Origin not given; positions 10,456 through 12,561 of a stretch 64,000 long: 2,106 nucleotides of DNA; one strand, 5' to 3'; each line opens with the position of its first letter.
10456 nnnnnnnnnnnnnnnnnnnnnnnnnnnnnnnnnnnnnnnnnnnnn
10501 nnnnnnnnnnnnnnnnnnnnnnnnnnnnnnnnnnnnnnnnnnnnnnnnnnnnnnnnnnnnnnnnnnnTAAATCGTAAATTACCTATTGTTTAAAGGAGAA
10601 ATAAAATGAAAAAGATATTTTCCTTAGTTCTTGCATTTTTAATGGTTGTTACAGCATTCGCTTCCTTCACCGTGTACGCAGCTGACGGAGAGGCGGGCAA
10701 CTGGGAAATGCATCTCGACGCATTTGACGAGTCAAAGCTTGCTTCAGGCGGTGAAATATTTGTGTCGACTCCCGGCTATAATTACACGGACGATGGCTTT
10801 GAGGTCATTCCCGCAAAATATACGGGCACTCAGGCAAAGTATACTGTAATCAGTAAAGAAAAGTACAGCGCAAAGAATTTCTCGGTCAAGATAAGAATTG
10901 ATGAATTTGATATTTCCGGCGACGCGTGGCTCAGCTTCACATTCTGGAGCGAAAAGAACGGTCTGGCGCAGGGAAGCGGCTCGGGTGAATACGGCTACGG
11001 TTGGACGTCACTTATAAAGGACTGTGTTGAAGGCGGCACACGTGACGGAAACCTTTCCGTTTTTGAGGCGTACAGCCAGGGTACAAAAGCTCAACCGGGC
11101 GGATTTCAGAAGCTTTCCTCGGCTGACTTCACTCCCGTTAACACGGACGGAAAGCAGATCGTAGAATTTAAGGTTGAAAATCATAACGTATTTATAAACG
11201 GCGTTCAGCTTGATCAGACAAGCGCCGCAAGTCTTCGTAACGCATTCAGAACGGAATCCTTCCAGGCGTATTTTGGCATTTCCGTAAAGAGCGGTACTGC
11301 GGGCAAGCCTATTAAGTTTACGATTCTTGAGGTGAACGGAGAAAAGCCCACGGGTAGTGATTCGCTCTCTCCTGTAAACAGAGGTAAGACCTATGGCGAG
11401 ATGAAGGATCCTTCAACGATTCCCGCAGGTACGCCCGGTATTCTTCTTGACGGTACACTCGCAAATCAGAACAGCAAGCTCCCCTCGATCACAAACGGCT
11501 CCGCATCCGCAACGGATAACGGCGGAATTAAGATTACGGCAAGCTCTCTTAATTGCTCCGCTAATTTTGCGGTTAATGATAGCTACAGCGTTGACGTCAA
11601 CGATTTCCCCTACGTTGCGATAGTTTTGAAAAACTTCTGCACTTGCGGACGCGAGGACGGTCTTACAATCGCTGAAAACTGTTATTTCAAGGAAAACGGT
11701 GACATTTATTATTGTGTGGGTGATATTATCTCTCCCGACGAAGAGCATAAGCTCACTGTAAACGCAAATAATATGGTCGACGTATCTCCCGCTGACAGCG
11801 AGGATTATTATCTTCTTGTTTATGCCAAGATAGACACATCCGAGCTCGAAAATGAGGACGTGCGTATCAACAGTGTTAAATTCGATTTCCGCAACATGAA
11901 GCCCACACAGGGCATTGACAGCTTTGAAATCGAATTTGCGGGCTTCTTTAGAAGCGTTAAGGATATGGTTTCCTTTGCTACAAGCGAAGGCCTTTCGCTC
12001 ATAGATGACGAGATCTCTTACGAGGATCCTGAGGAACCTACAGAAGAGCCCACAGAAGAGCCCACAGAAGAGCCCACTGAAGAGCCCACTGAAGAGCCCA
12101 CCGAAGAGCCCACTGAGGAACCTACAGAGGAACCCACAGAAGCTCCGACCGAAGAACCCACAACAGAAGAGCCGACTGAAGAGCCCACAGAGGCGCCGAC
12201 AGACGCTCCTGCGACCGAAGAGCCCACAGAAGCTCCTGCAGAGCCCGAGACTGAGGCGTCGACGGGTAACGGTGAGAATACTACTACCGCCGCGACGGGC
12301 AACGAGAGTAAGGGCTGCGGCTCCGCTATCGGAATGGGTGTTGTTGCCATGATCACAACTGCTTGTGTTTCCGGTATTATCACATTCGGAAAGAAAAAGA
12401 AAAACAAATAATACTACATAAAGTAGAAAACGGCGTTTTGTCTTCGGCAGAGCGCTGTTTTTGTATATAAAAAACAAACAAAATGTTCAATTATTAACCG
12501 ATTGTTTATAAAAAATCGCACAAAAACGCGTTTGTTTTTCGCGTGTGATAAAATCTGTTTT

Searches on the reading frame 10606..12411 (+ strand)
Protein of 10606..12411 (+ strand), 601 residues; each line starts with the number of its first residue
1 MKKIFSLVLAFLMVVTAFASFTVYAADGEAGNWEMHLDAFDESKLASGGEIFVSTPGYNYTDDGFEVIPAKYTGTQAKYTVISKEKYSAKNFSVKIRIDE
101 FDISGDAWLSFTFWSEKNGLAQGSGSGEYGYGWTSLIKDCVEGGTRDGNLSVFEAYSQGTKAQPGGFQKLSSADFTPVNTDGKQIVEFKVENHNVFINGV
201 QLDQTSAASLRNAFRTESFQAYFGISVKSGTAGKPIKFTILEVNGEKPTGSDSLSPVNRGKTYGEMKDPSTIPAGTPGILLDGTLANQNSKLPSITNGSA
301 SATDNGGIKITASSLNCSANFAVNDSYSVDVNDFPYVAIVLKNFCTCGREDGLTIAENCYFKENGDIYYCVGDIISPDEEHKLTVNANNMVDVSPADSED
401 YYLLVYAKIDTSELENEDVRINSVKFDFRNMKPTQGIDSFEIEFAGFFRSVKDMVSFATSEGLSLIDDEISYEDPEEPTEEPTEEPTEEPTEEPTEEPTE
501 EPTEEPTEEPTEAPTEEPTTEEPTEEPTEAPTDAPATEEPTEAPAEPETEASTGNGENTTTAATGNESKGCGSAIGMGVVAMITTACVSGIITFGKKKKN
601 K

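Call 87: search_protein_families(library=pfam, max_evalue=1e-8, proteins=[window:10606-12411:+])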
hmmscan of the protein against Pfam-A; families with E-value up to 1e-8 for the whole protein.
window:10606-12411:+ (601 aa): 1 family
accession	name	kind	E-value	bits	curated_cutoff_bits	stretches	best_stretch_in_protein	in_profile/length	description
PF04886.17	PT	-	1e-10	41.4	26.2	0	481-514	1-34/36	PT disordered repeat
